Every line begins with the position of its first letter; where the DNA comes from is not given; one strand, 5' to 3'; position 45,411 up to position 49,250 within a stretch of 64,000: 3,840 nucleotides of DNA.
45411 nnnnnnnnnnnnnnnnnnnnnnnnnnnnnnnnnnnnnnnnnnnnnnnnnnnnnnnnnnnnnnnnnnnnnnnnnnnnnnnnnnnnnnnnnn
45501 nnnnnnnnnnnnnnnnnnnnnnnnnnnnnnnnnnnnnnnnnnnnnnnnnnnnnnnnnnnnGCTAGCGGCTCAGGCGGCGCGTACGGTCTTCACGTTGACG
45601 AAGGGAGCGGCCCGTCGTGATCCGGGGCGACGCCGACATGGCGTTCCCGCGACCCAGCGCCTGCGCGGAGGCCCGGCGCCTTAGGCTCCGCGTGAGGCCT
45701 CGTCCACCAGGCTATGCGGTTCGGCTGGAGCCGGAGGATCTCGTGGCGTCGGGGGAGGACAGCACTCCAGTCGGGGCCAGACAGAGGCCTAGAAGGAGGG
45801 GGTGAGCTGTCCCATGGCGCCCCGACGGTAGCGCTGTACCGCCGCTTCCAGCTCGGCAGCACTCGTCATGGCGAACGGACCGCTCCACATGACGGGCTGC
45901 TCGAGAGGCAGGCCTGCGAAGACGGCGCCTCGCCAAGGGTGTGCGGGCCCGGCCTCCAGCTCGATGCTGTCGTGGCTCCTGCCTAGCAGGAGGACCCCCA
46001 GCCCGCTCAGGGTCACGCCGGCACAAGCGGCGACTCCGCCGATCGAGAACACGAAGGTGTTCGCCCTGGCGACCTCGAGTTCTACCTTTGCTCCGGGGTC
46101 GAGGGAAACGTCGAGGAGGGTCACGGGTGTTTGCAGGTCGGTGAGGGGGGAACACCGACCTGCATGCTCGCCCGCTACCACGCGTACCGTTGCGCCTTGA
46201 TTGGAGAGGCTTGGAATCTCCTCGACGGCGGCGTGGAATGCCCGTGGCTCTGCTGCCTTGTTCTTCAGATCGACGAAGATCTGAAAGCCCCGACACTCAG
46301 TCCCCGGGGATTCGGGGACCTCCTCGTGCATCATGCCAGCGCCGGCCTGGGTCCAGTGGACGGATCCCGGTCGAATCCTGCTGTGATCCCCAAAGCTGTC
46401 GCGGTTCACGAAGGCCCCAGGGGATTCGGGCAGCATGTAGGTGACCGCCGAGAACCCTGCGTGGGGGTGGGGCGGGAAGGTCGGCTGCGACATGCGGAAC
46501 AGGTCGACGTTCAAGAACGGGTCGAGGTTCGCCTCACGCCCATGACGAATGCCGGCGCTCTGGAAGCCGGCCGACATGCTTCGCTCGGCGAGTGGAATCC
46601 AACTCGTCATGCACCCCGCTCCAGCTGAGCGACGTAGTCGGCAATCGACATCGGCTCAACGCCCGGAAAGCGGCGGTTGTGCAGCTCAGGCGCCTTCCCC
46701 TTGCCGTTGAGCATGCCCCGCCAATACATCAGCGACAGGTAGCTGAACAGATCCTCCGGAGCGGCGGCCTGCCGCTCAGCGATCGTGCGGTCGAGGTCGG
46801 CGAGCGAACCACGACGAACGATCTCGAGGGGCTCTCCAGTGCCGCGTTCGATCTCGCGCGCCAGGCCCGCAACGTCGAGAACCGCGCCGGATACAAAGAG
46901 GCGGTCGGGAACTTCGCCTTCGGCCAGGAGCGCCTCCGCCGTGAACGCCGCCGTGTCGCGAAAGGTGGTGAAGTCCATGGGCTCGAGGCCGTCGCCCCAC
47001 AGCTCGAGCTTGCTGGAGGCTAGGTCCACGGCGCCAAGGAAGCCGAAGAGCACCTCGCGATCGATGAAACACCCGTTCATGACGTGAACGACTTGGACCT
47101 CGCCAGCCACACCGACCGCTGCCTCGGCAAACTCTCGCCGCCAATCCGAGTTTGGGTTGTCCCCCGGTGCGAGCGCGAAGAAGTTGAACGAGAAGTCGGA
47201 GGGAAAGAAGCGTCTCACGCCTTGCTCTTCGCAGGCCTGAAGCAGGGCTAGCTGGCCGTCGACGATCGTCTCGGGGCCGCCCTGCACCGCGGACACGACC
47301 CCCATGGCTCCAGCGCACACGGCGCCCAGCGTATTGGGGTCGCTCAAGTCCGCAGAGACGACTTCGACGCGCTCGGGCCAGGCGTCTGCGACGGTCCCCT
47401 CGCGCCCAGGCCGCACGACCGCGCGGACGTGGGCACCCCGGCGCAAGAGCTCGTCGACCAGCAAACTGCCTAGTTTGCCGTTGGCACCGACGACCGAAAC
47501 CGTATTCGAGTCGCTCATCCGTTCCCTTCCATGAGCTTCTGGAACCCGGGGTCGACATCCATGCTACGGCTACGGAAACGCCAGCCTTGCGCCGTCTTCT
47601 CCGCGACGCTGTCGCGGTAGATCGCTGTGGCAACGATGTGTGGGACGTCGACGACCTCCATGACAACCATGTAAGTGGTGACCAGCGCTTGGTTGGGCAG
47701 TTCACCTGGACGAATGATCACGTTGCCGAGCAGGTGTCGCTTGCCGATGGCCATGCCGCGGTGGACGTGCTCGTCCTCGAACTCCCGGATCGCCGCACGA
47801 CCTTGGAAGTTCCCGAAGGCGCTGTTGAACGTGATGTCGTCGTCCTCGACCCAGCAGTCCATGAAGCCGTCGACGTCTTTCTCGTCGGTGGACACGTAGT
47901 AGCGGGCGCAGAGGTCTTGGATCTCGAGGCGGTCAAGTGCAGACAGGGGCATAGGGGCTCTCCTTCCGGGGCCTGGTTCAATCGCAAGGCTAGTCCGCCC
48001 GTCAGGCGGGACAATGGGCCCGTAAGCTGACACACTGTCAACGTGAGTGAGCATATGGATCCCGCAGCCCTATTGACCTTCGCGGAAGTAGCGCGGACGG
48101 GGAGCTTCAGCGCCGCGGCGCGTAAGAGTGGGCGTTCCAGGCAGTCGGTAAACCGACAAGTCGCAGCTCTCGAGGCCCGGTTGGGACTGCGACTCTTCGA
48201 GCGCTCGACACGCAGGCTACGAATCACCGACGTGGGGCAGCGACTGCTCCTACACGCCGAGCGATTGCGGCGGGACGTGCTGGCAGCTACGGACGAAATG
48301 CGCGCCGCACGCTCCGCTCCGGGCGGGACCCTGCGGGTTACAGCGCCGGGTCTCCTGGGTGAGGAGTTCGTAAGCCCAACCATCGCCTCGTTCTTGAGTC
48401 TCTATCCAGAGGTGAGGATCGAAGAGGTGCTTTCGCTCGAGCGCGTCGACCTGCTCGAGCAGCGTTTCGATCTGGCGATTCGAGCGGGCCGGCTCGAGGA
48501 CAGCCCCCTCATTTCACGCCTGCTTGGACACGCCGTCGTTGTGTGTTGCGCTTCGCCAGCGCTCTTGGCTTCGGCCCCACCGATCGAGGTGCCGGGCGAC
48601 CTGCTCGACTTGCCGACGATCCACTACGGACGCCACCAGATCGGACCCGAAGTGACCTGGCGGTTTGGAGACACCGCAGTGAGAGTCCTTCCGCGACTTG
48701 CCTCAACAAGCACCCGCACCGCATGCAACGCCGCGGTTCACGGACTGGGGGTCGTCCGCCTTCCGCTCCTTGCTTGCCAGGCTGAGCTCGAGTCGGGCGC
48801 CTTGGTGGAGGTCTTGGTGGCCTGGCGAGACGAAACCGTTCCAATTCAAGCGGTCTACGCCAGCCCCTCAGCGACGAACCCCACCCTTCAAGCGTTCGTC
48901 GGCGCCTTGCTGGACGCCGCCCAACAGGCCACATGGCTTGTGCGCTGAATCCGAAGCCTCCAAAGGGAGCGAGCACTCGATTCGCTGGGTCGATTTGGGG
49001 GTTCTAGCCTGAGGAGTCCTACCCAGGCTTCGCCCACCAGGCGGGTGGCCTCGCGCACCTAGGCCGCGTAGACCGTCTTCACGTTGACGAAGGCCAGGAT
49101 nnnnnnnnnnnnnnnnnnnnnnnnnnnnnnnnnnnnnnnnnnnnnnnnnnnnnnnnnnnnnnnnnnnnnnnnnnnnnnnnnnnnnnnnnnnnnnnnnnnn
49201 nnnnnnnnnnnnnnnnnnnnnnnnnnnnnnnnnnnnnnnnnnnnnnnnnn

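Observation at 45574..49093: Lower-GC 3.5-kb islet (LysR + SnoaL-NmrA-pirin operon) bracketed by a direct repeat of the aldehyde dehydrogenase 3' end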

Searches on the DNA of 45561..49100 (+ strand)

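Call 40: search_dna_similar(query=window:45561-49100:+, collection=plasmids, mode=distant, max_rows=10)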
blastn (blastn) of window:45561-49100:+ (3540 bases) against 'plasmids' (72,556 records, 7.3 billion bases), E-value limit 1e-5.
Records with a match: 121; places in all: 121; records where one place covers at least 80% of the query: 0.
Best place of each record, by identity: 60-80% 121.
By first word of the organism name: Ralstonia 101; Agrobacterium 20.
By predicted mobility (MOB-suite, as given by PLSDB): mobilizable 94; conjugative 19; non-mobilizable 8.
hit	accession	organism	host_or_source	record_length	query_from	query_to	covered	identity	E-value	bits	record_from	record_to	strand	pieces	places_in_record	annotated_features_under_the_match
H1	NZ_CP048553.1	Agrobacterium tumefaciens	walnut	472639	1134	1532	8%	72.9%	1e-12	157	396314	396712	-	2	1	NmrA family NAD(P)-binding protein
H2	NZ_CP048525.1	Agrobacterium tumefaciens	walnut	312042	1134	1532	8%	72.9%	1e-12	157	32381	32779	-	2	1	NmrA family NAD(P)-binding protein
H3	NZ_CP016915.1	Ralstonia pseudosolanacearum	Tobacco,tissu sample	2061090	755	925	5%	69.5%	7e-9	73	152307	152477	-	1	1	none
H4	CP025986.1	Ralstonia solanacearum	Cucurbita maxima,culture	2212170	755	925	5%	69.5%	7e-9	73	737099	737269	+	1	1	pirin family protein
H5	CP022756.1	Ralstonia solanacearum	Solanum tuberosum,single cell,Potato ...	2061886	755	925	5%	69.5%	7e-9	73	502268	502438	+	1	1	pirin family protein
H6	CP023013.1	Ralstonia solanacearum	Solanum tuberosum,single cell,Potato ...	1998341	755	925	5%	69.5%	7e-9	73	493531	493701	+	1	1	pirin family protein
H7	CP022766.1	Ralstonia solanacearum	Solanum tuberosum,single cell,Potato ...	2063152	755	925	5%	69.5%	7e-9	73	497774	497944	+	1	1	pirin family protein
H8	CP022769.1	Ralstonia solanacearum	Solanum tuberosum,single cell,Potato ...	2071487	755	925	5%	69.5%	7e-9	73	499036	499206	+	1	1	pirin family protein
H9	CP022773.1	Ralstonia solanacearum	Solanum tuberosum,single cell,Potato ...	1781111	755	925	5%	69.5%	7e-9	73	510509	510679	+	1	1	none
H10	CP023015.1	Ralstonia solanacearum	Solanum tuberosum,single cell,Potato ...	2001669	755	925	5%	69.5%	7e-9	73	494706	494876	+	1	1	pirin family protein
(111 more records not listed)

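Call 41: search_dna_similar(query=window:45561-49100:+, collection=phages, mode=distant, max_rows=10)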
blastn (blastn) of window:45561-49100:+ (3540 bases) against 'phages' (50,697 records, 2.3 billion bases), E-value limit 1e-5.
No match.
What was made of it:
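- On CIME (cis-mobilizable element): The islet has no similarity to phage or plasmid records beyond weak gene-level hits (calls 40, 41).
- Tried and rejected: Blastn found no phage match and only weak gene-level plasmid matches (calls 40, 41).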

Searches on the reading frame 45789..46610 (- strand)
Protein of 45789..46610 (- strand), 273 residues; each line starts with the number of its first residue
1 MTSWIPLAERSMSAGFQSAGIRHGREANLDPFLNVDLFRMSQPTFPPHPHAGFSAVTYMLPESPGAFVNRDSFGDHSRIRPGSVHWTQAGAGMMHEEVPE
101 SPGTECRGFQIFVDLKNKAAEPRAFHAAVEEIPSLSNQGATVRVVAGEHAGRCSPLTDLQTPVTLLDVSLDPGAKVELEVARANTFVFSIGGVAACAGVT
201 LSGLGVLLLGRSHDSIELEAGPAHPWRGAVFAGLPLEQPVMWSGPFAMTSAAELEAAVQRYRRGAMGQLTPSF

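Call 6: search_protein_families(library=pfam, proteins=[window:45789-46610:-])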
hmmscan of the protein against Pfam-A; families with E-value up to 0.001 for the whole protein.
window:45789-46610:- (273 aa): 2 families
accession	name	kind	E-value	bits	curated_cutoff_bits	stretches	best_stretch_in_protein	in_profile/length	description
PF02678.22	Pirin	-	2.6e-17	63.2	26.1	1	30-113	18-108/108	Pirin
PF05726.19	Pirin_C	-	2e-14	54.3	27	1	166-266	2-102/103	Pirin C-terminal cupin domain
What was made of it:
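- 45789..46610 (-): Pirin-family gene, third gene of the operon. Pfam Pirin 2.6e-17 and Pirin_C 2e-14 (call 6).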

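Call 54: search_protein_families(library=ncbifam, proteins=[window:45789-46610:-], max_evalue=0.00001)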
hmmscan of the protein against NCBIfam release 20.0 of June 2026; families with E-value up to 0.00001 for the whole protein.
window:45789-46610:- (273 aa): 0 families

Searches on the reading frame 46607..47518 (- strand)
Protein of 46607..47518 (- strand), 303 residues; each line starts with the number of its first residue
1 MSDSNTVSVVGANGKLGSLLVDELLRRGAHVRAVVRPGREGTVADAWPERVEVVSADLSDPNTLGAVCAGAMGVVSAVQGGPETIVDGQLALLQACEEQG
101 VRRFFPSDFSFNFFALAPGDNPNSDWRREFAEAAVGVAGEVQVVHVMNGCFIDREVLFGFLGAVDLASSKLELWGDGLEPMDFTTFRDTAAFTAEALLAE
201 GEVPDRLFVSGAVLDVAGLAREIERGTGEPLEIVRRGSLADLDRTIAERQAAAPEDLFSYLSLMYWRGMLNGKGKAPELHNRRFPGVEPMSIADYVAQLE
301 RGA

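Call 6: search_protein_families(library=pfam, proteins=[window:46607-47518:-])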
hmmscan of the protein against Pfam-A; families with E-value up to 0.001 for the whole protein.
window:46607-47518:- (303 aa): 3 families
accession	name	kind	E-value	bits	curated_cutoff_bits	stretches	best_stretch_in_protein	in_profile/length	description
PF05368.20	NmrA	-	1.9e-17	64.3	27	1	4-109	2-107/298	NmrA-like family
PF13460.12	NAD_binding_10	-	6.4e-17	62.4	27.2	1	11-105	1-94/184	NAD(P)H-binding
PF01370.27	Epimerase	-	3.6e-08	33.6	20.9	1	8-104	2-110/240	NAD dependent epimerase/dehydratase family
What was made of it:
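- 46607..47518 (-): NmrA-like NAD(P)H-binding protein gene, second gene. Overlaps both neighbours by 4 nt. Pfam NmrA 1.9e-17 (call 6).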

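Call 18: find_homologous_proteins(query=window:46610-47518:-, max_evalue=1e-20)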
Query window:46610-47518:- (303 aa): 211 proteins with E <= 1e-20 among 8000 candidates; the best 120 are listed.
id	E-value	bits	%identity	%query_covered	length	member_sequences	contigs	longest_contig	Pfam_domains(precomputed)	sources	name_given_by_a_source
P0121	3.9e-196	668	100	100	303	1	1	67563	PF05368.20,PF13460.13,PF01370.28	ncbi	ncbi:MAG: NAD(P)H-binding protein [Planctomycetota bacterium]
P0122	3.6e-123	429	64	100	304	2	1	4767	PF05368.20,PF13460.13,PF01370.28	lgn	-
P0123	4.4e-112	392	61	100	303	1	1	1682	PF05368.20,PF13460.13,PF01370.28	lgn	-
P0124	2.8e-93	330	55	97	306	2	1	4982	PF05368.20,PF13460.13,PF01370.28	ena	-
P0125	4.0e-93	330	55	97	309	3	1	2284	PF05368.20,PF13460.13,PF01370.28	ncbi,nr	ncbi:MAG: NmrA family NAD(P)-binding protein [Myxococcales bacterium]|nr:NmrA family NAD(P)-binding 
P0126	3.0e-92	327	55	97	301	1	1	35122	PF05368.20,PF13460.13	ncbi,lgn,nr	ncbi:MAG TPA: NmrA family NAD(P)-binding protein [Polyangiaceae bacterium]|nr:NmrA family NAD(P)-bin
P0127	7.9e-92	326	52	97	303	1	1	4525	PF05368.20,PF13460.13,PF01370.28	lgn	-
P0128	1.9e-91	324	53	98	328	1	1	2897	PF05368.20,PF01073.26,PF13460.13,PF01370.28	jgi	jgi:hypothetical protein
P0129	2.3e-90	321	53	97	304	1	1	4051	PF05368.20,PF13460.13,PF01370.28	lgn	-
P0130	2.0e-89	318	52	98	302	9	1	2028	PF05368.20,PF13460.13,PF01370.28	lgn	-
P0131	3.0e-89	317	52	97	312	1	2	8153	PF05368.20,PF13460.13,PF01370.28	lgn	-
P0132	1.1e-88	315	53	97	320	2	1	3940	PF05368.20,PF13460.13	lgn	-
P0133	1.9e-88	315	53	98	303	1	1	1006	PF05368.20,PF13460.13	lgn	-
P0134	3.3e-88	314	52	95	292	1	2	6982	PF05368.20,PF13460.13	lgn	-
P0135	8.1e-88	313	53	97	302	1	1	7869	PF05368.20,PF13460.13,PF01370.28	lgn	-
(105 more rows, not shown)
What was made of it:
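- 46607..47518 (-): Best homologue outside the source contig is 64% identical (call 18).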

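Call 19: find_encoding_contigs(protein=P0122, flank=6000, max_places=3)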
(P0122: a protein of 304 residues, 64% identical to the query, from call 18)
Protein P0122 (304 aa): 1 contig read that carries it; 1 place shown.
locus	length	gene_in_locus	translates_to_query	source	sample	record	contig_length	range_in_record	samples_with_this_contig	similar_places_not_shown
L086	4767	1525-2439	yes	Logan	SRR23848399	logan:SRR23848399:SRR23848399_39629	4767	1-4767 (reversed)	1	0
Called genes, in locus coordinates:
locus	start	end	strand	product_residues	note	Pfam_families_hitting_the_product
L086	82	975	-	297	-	PF00126:HTH_1, PF03466:LysR_substrate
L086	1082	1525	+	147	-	PF13577:SnoaL_4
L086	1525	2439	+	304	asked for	PF01370:Epimerase (faint), PF05368:NmrA, PF13460:NAD_binding_10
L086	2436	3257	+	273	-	PF02678:Pirin, PF05726:Pirin_C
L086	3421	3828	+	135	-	-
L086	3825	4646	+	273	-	PF12844:HTH_19 (weak), PF13560:HTH_31, PF01381:HTH_3, PF17765:MLTR_LBD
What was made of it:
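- Tried and rejected: The best NmrA homologue is 64% identical, on L086 (calls 18, 19).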

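Call 20: find_encoding_contigs(protein=P0126, flank=6000, max_places=3)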
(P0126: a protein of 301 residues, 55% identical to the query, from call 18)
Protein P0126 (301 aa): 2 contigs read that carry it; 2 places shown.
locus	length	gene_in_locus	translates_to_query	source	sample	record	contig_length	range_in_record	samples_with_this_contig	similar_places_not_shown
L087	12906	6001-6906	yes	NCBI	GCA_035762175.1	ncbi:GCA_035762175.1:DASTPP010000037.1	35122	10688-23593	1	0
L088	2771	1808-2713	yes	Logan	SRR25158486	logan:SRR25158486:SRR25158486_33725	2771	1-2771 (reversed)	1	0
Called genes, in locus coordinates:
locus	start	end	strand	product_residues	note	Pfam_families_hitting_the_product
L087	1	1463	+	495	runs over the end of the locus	PF05576:Peptidase_S37, PF05577:Peptidase_S28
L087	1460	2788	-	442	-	PF06293:Kdo, PF13224:DUF4032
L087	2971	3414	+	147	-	PF02566:OsmC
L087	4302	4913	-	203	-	-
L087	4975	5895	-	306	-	PF00126:HTH_1, PF03466:LysR_substrate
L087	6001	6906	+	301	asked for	PF05368:NmrA, PF13460:NAD_binding_10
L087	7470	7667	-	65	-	-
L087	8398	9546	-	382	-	PF01510:Amidase_2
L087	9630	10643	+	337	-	PF00912:Transgly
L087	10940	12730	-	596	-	PF26550:Tricorn_2nd (faint), PF07676:PD40 (faint), PF00561:Abhydrolase_1 (weak), PF00326:Peptidase_S9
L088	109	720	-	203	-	-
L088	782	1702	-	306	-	PF00126:HTH_1, PF03466:LysR_substrate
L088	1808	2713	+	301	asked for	PF05368:NmrA, PF13460:NAD_binding_10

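Call 21: find_encoding_contigs(protein=P0124, flank=6000, max_places=3)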
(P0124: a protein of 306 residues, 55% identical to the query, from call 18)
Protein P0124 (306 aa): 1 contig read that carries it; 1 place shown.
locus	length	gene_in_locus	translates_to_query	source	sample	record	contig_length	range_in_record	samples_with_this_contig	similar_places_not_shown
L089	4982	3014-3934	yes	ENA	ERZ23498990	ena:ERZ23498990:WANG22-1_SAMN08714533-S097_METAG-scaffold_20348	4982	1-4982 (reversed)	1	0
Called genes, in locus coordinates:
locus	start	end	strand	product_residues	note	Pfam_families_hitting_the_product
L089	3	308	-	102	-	?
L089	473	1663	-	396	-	PF01494:FAD_binding_3, PF03486:HI0933_like, PF07992:Pyr_redox_2 (weak), PF00890:FAD_binding_2 (faint), PF22780:HI0933_like_1st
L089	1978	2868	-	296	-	PF00126:HTH_1, PF03466:LysR_substrate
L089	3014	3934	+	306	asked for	PF01370:Epimerase (faint), PF05368:NmrA, PF13460:NAD_binding_10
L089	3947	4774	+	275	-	PF02678:Pirin, PF05726:Pirin_C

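Call 32: find_related_loci(query=A1, collection=metagenome_contigs, flank=6000)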
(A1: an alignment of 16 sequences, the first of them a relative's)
Query A1 (303 aa) in metagenome_contigs; peptide patterns used: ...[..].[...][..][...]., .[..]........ (x = any residue, [..] = any of these).
192 stretches matched a pattern; 64 encode a relative of the query (tblastn E <= 1e-3); 64 distinct loci.
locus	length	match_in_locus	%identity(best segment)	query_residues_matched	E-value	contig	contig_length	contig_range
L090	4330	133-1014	53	4-296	2e-87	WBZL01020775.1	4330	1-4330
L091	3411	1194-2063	46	2-298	9e-86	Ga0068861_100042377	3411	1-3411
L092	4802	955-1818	52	5-299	3e-85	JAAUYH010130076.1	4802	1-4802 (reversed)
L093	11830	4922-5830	48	1-298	1e-84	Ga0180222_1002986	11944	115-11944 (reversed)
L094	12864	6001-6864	46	5-299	5e-83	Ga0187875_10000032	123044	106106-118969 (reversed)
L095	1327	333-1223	47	3-295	3e-88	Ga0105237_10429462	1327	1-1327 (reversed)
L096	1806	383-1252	48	5-302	5e-86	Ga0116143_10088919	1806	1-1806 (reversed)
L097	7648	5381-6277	50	1-298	4e-79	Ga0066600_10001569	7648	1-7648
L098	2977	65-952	45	4-296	5e-80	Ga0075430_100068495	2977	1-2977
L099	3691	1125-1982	47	7-299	9e-77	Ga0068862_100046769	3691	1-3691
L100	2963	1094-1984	45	4-298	2e-77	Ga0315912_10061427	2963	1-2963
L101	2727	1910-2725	50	1-264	6e-78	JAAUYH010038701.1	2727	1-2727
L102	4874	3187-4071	49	2-296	5e-75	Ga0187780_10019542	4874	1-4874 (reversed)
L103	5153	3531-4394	48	5-299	2e-74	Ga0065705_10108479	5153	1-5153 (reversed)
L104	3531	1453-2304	50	5-296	2e-74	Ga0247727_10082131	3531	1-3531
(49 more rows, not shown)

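Call 54: search_protein_families(library=ncbifam, proteins=[window:46607-47518:-], max_evalue=0.00001)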
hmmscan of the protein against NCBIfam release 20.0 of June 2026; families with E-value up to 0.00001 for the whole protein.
window:46607-47518:- (303 aa): 1 family
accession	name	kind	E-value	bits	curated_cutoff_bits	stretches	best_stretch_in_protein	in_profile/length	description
NF052578.1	StrlDmthSdmBMthl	equivalog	4.3e-06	26.7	600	0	6-103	2-107/328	sterol demethylase protein SdmB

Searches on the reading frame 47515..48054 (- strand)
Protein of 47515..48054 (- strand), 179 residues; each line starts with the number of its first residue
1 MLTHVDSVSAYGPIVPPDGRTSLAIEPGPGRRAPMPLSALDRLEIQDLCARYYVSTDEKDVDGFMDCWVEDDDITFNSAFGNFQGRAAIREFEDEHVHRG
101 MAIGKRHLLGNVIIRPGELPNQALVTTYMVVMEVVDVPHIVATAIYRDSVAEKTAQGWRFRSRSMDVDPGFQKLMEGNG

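Call 6: search_protein_families(library=pfam, proteins=[window:47515-48054:-])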
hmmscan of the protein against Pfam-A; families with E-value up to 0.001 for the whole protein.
window:47515-48054:- (179 aa): 1 family
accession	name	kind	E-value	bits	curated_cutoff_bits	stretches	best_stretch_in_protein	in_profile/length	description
PF13577.12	SnoaL_4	-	4.2e-20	72.5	24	1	39-163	3-125/126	SnoaL-like domain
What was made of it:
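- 47515..47952 (-): SnoaL_4 (NTF2-like) gene, first gene of the operon. ATG at 47952, preceded by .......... Pfam SnoaL_4 4.2e-20 (call 6).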

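Call 54: search_protein_families(library=ncbifam, proteins=[window:47515-47952:-], max_evalue=0.00001)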
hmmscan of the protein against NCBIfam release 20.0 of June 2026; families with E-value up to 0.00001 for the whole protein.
window:47515-47952:- (145 aa): 0 families

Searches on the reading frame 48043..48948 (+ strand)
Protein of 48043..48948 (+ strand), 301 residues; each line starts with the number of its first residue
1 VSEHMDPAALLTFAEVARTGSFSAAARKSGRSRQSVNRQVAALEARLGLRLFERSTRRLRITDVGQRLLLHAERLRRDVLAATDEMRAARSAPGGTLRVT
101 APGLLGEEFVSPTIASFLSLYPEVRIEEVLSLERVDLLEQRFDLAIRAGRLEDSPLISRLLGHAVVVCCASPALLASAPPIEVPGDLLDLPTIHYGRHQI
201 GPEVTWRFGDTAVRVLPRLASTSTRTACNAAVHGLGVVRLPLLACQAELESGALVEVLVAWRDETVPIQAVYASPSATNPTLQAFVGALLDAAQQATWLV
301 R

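Call 6: search_protein_families(library=pfam, proteins=[window:48043-48948:+])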
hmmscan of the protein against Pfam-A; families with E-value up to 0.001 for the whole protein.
window:48043-48948:+ (301 aa): 2 families
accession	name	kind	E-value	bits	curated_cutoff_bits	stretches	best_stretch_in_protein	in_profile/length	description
PF03466.25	LysR_substrate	-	1.7e-32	112.9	28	1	92-293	3-208/209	LysR substrate binding domain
PF00126.33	HTH_1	-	1.9e-18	66.6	26.6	1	9-66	3-60/60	Bacterial regulatory helix-turn-helix protein, lysR family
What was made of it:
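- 48055..48948 (+): LysR-family regulator gene, divergent from the operon and convergent with the dehydrogenase. Pfam HTH_1 1.9e-18 and LysR_substrate 1.7e-32 (call 6).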

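Call 54: search_protein_families(library=ncbifam, proteins=[window:48055-48948:+], max_evalue=0.00001)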
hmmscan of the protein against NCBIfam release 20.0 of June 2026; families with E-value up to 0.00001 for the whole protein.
window:48055-48948:+ (297 aa): 44 families (the best 25 are shown)
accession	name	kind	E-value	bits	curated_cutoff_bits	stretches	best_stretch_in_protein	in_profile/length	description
NF040888.1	trans_reg_YafC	equivalog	3.7e-44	150.7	470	1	6-286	8-290/293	DNA-binding transcriptional regulator YafC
NF011573.0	PRK14997.1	equivalog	1e-39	136.5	380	1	7-286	10-294/303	LysR family transcriptional regulator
NF008352.0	PRK11139.1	subfamily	1.5e-36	126.1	288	1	5-292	10-295/305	transcriptional regulator GcvA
NF007917.1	PRK10632.1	equivalog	1.4e-29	103.2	425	1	8-274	9-277/303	HTH-type transcriptional activator AaeR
NF007315.1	PRK09801.1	equivalog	5.3e-27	94.6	398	1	7-285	12-292/301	L-tartrate utilization transcriptional activator TtdR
TIGR03418.1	chol_sulf_TF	equivalog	2.5e-21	76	324.8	1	5-195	5-193/291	choline sulfate utilization transcriptional regulator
TIGR03339.1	phn_lysR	subfamily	1.1e-19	70.8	341.1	1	6-164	2-160/279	aminoethylphosphonate catabolism associated LysR family transcriptional regulator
NF007491.0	PRK10086.1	equivalog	7.8e-19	67.6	316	1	5-165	21-180/313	DNA-binding transcriptional regulator DsdC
NF040786.1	LysR_Sec_metab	equivalog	5.5e-17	61.7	250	1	1-148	1-151/298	selenium metabolism-associated LysR family transcriptional regulator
NF008416.0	PRK11242.1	equivalog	1.7e-15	57.1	277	1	9-142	9-145/300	transcriptional regulator CynR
NF009888.0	PRK13348.1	subfamily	2.2e-15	56.4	297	1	1-72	3-73/302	HTH-type transcriptional regulator ArgP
NF053705.1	TransRegGltCGpos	equivalog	3.8e-15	55.9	350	1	6-122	6-122/300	glutamate biosynthesis transcriptional regulator GltC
NF007501.0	PRK10094.1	equivalog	2.9e-14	53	372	1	1-71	2-72/308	HTH-type transcriptional activator AllS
TIGR03298.1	argP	subfamily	5.6e-14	51.9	273.55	1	1-74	1-73/292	ArgP/LysG family DNA-binding transcriptional regulator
NF047520.1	trans_act_CidR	equivalog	1.6e-13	50.5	415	1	1-123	1-123/292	cidABC operon transcriptional activator CidR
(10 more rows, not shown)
